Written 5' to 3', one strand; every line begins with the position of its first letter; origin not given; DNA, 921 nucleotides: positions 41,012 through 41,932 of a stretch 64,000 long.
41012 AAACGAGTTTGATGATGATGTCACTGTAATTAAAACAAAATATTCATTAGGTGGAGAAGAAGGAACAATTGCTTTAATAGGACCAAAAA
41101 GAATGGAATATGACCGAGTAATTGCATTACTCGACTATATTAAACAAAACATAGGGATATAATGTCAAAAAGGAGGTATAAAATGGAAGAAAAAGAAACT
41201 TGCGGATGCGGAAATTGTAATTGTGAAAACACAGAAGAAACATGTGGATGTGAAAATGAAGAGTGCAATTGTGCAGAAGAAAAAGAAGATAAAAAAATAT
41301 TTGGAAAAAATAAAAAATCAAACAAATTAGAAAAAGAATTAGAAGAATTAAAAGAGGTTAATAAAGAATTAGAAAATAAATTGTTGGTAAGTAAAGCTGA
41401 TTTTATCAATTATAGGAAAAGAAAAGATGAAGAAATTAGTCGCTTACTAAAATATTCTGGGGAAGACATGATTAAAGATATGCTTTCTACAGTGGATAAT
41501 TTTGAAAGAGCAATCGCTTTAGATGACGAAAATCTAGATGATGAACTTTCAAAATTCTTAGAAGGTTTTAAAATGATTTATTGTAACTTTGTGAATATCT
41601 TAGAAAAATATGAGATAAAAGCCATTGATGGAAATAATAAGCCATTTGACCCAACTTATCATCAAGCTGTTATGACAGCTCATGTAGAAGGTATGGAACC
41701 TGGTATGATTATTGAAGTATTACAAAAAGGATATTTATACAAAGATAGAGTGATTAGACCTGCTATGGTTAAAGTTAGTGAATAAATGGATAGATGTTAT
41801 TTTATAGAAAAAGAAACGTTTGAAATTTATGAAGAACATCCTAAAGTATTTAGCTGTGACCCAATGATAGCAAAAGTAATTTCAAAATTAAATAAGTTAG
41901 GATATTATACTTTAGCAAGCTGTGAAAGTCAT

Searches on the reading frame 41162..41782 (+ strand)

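Call 30: search_protein_families(library=pfam, proteins=[window:41162-41782:+], max_evalue=0.00001)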
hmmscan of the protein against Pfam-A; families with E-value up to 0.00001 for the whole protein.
window:41162-41782:+ (207 aa): 1 family
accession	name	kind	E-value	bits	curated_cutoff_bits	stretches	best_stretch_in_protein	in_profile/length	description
PF01025.24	GrpE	-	7.8e-50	169.2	25.8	1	44-207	4-165/165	GrpE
